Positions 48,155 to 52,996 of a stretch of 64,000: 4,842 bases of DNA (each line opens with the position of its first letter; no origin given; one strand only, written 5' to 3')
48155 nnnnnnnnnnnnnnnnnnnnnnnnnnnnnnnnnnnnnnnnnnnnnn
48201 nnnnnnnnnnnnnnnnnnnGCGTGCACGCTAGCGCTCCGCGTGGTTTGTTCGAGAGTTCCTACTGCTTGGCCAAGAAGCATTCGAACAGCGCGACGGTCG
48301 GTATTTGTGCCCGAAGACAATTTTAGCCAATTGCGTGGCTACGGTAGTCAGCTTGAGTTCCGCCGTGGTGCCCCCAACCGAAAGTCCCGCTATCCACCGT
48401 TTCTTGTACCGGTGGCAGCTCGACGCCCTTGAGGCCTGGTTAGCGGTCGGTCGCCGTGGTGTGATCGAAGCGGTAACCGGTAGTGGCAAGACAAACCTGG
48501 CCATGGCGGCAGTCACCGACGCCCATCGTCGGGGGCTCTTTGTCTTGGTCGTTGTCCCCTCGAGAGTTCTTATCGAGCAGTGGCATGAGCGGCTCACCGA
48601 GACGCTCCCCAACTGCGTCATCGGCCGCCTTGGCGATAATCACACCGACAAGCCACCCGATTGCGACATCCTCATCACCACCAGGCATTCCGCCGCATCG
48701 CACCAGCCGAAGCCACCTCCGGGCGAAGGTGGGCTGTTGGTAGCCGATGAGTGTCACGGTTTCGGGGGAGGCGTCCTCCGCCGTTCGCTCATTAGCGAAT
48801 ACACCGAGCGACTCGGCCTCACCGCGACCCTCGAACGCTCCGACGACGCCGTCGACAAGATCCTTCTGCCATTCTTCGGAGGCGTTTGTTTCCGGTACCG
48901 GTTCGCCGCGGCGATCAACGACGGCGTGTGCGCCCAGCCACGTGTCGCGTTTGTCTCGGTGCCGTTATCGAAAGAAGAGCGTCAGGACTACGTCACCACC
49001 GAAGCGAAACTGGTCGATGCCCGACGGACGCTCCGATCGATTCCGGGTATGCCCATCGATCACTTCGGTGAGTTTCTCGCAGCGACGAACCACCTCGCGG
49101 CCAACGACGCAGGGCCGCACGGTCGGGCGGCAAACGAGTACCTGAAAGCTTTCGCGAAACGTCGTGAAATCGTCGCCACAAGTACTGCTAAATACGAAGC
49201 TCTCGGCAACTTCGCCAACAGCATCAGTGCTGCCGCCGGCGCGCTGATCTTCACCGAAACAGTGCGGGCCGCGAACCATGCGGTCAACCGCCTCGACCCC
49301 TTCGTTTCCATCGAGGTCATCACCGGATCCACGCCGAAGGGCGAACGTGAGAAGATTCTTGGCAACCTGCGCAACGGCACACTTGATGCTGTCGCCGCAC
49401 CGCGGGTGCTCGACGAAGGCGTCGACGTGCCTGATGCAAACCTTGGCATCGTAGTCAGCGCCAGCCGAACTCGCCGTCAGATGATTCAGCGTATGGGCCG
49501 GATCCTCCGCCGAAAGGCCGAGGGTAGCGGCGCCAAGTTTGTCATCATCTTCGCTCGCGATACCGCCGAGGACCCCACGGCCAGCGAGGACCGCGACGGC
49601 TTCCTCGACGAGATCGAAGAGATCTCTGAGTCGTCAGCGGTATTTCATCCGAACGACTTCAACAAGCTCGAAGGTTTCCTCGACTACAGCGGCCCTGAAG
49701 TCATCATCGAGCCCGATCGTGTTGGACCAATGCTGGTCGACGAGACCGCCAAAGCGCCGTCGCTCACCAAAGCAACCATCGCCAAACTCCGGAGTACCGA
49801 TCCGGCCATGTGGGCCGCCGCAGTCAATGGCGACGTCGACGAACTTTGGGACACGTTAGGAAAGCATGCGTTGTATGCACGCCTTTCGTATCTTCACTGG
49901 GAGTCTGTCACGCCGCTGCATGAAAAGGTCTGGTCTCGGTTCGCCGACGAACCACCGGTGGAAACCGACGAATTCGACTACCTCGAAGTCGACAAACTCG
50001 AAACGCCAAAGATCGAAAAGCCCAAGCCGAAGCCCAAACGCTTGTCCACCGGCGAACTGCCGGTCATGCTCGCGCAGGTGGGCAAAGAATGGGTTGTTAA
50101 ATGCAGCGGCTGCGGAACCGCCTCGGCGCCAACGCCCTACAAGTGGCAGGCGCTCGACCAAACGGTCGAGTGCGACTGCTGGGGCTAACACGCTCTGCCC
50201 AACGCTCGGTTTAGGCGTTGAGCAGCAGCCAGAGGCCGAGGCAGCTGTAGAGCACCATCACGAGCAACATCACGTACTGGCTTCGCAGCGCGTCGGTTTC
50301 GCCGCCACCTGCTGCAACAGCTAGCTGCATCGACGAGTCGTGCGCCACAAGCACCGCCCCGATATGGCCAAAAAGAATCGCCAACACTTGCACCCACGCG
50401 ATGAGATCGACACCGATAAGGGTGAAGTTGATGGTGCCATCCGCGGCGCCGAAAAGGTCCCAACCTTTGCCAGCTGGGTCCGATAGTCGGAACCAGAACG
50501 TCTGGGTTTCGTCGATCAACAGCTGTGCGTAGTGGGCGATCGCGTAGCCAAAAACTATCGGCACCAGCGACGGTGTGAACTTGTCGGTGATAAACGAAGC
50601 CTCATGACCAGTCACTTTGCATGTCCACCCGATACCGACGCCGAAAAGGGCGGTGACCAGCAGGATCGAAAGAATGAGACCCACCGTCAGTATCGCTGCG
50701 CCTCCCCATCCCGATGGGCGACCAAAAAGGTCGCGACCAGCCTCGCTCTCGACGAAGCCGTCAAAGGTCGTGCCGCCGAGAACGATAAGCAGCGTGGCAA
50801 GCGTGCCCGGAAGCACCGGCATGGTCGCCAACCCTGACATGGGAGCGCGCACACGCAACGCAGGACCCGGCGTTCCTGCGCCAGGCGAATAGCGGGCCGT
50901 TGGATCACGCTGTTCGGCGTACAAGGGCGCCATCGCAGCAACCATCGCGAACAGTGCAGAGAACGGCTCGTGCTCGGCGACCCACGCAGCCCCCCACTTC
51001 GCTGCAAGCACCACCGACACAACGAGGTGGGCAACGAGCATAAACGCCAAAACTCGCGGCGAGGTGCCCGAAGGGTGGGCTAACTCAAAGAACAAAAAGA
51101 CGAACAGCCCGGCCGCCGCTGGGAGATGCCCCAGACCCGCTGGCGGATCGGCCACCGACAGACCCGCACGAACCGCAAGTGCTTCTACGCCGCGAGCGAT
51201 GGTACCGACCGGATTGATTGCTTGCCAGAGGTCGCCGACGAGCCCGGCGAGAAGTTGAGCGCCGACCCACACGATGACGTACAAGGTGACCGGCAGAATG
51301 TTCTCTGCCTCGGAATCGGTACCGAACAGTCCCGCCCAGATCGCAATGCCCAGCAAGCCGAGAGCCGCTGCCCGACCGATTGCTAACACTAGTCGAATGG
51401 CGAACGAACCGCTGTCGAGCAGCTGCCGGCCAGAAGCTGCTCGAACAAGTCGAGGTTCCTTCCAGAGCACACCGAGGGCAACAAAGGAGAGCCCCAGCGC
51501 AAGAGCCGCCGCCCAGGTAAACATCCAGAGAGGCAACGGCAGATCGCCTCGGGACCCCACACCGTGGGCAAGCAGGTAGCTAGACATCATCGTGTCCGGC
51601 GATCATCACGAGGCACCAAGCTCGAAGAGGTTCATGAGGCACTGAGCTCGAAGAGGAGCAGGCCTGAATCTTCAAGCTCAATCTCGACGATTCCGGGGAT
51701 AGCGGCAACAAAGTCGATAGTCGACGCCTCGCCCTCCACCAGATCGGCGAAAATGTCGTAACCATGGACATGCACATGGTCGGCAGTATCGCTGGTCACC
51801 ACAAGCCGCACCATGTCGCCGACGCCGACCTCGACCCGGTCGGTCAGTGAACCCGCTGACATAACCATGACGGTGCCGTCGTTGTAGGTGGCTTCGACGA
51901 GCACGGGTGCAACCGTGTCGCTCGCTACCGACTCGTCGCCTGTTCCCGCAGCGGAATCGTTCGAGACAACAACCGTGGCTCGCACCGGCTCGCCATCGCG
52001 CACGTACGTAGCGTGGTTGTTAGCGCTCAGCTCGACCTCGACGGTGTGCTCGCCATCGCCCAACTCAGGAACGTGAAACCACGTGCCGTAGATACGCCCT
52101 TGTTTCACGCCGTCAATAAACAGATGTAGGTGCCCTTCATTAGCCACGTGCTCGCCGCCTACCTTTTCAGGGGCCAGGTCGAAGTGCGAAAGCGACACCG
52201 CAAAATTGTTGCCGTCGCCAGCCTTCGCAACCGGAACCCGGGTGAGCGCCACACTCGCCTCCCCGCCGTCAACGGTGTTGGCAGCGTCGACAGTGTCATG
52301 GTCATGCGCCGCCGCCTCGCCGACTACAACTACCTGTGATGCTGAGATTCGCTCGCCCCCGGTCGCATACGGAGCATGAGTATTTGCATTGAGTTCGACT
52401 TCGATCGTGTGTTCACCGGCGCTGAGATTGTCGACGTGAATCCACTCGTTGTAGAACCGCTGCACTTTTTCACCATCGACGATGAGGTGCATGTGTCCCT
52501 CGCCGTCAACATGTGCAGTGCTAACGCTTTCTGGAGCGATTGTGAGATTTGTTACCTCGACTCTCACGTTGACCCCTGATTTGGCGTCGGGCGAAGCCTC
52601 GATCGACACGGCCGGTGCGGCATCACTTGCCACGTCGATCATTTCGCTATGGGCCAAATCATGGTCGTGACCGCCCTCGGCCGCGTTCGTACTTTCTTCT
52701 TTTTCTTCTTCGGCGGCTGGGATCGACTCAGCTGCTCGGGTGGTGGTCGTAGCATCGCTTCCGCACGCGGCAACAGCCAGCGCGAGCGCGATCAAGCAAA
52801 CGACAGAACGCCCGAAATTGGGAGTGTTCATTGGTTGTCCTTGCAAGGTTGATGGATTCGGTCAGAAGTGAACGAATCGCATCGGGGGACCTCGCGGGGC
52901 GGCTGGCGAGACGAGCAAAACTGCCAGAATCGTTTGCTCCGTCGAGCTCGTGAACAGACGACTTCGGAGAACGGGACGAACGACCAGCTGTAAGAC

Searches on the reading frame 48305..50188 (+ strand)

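Call 10: search_protein_families(library=pfam, proteins=[window:48305-50188:+], max_evalue=0.001)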
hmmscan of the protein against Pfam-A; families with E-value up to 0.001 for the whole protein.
window:48305-50188:+ (627 aa): 4 families
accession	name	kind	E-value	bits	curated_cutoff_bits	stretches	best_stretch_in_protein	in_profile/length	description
PF04851.21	ResIII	-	5.3e-19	69.2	22.5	1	35-178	5-164/164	Type III restriction enzyme, res subunit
PF00271.37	Helicase_C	-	5.5e-15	56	23.5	1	306-403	11-109/110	Helicase conserved C-terminal domain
PF16203.11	ERCC3_RAD25_C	-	8.7e-14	51.9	27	1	278-434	26-185/248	ERCC3/RAD25/XPB C-terminal helicase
PF00270.35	DEAD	-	3.1e-13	50.2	26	1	37-178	3-162/167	DEAD/DEAH box helicase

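Call 60: search_protein_families(library=padloc, proteins=[window:48305-50188:+], max_evalue=0.00001)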
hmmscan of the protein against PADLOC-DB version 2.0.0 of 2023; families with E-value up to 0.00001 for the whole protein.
window:48305-50188:+ (627 aa): 13 families
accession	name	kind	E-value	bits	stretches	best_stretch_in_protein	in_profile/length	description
PDLC02707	PbeA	-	3.6e-58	195.7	2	33-238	252-476/672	PbeA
PDLC02704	PbeA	-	1.1e-51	174.2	3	275-412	494-640/682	PbeA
PDLC02706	PbeA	-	6.9e-32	108.9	3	332-411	590-667/722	PbeA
PDLC02705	PbeA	-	2e-19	67.2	1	144-410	377-627/691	PbeA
PDLC02703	PbeA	-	1.9e-16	57.8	2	34-227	247-456/626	PbeA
PDLC00938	Cas3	-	2.6e-10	38.1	0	53-110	3-62/358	CRISPR-associated helicase Cas3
PDLC01770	Cas3g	-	2e-08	31.2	0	301-441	238-378/733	-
PDLC01252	Cas3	-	2.7e-08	31.6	0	288-416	177-298/324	CAS-I; effector_G3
PDLC03960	SngC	-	5.3e-07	26.8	0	338-437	295-395/720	-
PDLC01439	typeIV_DinG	-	1.4e-06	25.3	0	250-384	349-478/575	CAS-IV-A; associated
PDLC01710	Cas3a1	-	1.8e-06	24.7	0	30-99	194-272/745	Cas3_1_CAS-I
PDLC01758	Cas3b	-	2.2e-06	24.4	0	54-102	299-350/797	-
PDLC01769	Cas3g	-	2.3e-06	24.5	0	293-504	261-452/836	-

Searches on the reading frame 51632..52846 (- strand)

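Call 10: search_protein_families(library=pfam, proteins=[window:51632-52846:-], max_evalue=0.001)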
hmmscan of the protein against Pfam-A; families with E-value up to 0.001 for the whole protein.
window:51632-52846:- (404 aa): 1 family
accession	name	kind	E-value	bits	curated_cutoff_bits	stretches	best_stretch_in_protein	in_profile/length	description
PF14347.11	DUF4399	-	1.2e-05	26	28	0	94-161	1-78/91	Domain of unknown function (DUF4399)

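Call 60: search_protein_families(library=padloc, proteins=[window:51632-52846:-], max_evalue=0.00001)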
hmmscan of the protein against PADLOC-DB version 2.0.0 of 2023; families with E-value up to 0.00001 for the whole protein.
window:51632-52846:- (404 aa): 0 families
